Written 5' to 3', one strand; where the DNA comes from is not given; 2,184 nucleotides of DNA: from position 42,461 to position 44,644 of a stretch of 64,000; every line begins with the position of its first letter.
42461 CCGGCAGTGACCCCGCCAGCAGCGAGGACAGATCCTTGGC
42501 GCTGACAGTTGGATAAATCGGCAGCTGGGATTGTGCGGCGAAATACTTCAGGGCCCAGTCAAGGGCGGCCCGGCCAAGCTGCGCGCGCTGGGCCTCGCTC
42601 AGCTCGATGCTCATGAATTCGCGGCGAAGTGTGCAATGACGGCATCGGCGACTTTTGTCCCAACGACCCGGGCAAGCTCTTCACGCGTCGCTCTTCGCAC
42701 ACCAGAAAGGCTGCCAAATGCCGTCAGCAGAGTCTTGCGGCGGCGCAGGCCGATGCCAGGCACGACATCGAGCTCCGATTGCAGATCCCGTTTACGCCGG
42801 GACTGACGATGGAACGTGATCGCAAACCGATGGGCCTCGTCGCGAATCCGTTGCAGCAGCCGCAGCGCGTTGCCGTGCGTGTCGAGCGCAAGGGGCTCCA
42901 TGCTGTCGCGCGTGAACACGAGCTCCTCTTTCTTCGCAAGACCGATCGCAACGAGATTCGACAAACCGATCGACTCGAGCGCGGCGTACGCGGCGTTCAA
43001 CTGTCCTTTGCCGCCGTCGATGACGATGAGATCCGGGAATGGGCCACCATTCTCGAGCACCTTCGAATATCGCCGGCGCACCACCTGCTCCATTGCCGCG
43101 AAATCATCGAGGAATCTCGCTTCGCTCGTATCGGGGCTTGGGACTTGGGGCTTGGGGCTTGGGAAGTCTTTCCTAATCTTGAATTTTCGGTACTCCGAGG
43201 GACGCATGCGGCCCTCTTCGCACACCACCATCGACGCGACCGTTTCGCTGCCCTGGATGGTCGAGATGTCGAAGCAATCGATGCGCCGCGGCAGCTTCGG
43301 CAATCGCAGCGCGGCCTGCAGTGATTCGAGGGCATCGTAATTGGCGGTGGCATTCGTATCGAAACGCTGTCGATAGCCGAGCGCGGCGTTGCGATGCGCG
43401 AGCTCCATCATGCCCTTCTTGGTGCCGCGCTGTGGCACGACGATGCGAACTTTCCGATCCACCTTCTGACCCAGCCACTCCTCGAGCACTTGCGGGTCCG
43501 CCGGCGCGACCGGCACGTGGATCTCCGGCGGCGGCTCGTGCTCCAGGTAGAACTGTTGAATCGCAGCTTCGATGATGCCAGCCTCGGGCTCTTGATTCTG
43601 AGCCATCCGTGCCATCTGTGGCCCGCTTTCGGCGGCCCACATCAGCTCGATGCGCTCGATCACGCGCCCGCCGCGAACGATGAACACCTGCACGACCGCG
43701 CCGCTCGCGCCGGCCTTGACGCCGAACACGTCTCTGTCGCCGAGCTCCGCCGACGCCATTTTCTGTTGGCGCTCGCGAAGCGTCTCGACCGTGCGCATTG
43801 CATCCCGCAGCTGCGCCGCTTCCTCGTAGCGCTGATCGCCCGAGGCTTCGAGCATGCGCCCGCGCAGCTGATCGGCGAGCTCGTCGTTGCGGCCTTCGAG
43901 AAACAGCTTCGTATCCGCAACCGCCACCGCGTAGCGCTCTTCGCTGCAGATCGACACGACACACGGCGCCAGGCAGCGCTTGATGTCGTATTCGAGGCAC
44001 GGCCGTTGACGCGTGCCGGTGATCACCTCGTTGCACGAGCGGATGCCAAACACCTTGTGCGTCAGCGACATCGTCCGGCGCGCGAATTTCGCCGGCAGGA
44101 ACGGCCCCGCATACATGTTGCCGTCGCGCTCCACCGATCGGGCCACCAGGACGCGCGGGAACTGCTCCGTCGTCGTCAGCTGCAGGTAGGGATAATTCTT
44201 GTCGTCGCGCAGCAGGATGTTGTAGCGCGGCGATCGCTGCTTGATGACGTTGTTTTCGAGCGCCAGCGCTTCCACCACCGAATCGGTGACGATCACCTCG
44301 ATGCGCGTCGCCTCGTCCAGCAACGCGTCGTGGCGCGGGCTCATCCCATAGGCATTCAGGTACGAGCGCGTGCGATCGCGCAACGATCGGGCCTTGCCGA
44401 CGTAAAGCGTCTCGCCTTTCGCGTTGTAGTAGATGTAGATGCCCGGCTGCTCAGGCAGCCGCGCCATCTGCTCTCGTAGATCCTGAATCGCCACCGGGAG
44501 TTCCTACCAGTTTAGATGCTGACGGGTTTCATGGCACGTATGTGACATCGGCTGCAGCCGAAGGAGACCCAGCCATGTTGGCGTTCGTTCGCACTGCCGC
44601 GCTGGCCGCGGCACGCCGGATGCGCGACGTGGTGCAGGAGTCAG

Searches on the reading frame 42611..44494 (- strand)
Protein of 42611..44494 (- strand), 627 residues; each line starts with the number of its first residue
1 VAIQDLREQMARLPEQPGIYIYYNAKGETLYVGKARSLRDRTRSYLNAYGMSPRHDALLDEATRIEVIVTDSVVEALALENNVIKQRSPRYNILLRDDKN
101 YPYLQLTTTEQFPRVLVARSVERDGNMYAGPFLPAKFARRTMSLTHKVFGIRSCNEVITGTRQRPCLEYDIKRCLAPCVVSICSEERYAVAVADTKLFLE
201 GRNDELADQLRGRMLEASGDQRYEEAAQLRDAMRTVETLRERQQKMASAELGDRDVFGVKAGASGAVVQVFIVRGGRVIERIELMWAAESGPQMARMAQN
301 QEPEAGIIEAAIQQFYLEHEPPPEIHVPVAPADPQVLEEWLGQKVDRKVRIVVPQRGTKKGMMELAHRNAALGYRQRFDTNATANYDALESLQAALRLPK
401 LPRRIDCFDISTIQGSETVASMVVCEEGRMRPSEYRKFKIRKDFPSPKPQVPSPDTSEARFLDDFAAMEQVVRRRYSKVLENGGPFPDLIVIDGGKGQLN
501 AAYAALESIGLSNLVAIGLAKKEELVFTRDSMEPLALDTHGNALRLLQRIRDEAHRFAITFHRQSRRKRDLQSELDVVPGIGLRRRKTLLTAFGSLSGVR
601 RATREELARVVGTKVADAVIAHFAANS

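Call 22: find_homologous_proteins(query=window:42611-44494:-, max_evalue=1e-50)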
Query window:42611-44494:- (627 aa): 7981 proteins with E <= 1e-50 among 8000 candidates; the best 120 are listed.
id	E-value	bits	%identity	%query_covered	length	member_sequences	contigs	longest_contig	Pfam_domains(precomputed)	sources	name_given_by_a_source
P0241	0.0e+0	1392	100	100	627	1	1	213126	PF27096.1,PF14520.13,PF01541.31,PF22920.3,PF08459.18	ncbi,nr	ncbi:MAG: excinuclease ABC subunit UvrC [Cyanobacteria bacterium]|nr:excinuclease ABC subunit UvrC [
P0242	0.0e+0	1272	91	100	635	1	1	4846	PF27096.1,PF14520.13,PF01541.31,PF22920.3,PF08459.18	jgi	jgi:excinuclease ABC subunit C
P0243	0.0e+0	1258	90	100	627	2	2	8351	PF27096.1,PF14520.13,PF01541.31,PF22920.3,PF08459.18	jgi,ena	-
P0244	0.0e+0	1245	90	100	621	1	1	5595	PF27096.1,PF14520.13,PF01541.31,PF22920.3,PF08459.18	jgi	jgi:excinuclease ABC subunit C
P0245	0.0e+0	1240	88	100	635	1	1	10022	PF27096.1,PF14520.13,PF01541.31,PF22920.3,PF08459.18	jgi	jgi:excinuclease ABC subunit C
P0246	0.0e+0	1236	89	100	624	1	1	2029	PF27096.1,PF14520.13,PF01541.31,PF22920.3,PF08459.18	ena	-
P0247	0.0e+0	1232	89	100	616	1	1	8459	PF27096.1,PF14520.13,PF01541.31,PF22920.3,PF08459.18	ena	-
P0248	0.0e+0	1230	88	100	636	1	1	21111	PF27096.1,PF14520.13,PF01541.31,PF22920.3,PF08459.18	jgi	jgi:excinuclease ABC subunit C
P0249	0.0e+0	1228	91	98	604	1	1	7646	PF27096.1,PF14520.13,PF01541.31,PF22920.3,PF08459.18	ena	-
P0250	0.0e+0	1228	86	100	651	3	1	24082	PF27096.1,PF14520.13,PF01541.31,PF22920.3,PF08459.18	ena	-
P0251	0.0e+0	1221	88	100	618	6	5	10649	PF27096.1,PF14520.13,PF02151.26,PF01541.31,PF22920.3,PF08459.18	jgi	jgi:excinuclease ABC subunit C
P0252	0.0e+0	1217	90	98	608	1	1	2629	PF27096.1,PF14520.13,PF01541.31,PF22920.3,PF08459.18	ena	-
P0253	0.0e+0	1217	89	100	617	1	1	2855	PF27096.1,PF14520.13,PF01541.31,PF22920.3,PF08459.18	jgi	jgi:excinuclease ABC subunit C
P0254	0.0e+0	1216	90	100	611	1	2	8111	PF27096.1,PF14520.13,PF01541.31,PF22920.3,PF08459.18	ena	-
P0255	0.0e+0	1215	89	100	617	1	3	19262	PF27096.1,PF14520.13,PF01541.31,PF22920.3,PF08459.18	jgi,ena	jgi:excinuclease ABC subunit C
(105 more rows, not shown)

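Call 77: search_solved_structures(query=window:42611-44494:-, show_alignments=1, max_evalue=1e-10)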
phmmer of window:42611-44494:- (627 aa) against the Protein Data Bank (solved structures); distinct sequences matched with E-value up to 1e-10: 10.
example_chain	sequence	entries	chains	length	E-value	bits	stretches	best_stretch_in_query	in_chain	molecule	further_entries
2nrt_A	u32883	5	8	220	3.1e-45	158.1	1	387-617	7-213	UvrABC system protein C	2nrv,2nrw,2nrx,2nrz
3c65_A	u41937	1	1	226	1.8e-41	145.6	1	398-610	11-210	UvrABC system protein C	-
8b0q_A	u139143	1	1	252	3.9e-33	118.1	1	386-615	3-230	UvrABC system protein C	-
2nrr_A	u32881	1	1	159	8e-30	107.2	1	387-568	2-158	UvrABC system protein C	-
1yd6_A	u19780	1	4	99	1.2e-21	80.2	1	5-101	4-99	UvrC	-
1ycz_A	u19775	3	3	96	9.7e-15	57.4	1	5-98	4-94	UvrABC system protein C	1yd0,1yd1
1yd2_A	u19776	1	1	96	3.4e-14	55.6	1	5-98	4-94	UvrABC system protein C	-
1yd4_A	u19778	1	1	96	3.4e-14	55.6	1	5-98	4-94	UvrABC system protein C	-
1yd3_A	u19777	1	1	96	3.4e-14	55.6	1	5-98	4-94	UvrABC system protein C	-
1yd5_A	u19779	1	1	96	1.2e-13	53.8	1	5-98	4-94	UvrABC system protein C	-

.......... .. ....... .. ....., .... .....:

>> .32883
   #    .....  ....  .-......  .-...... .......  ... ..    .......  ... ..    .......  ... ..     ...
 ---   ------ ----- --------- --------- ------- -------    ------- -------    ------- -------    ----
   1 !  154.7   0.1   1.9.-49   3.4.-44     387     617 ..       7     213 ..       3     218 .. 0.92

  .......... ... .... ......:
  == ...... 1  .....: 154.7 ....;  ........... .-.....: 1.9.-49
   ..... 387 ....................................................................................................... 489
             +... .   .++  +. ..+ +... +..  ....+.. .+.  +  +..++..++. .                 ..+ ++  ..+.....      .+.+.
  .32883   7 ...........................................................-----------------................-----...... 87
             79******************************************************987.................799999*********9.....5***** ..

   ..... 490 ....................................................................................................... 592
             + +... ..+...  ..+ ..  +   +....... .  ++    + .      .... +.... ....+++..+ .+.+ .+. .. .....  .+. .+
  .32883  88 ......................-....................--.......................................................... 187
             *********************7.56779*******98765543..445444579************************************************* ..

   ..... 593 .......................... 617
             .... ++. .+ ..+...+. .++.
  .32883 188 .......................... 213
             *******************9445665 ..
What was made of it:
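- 43133..43163 (-): Heptamer array (AAGCCCC on the coding strand) x4.4 in uvrC (42611..44494), read as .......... It lies in a loop before the DD[YF] motif of the C-terminal endonuclease domain. There is a 17-residue gap against T. maritima UvrC 2NRT (call 77).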
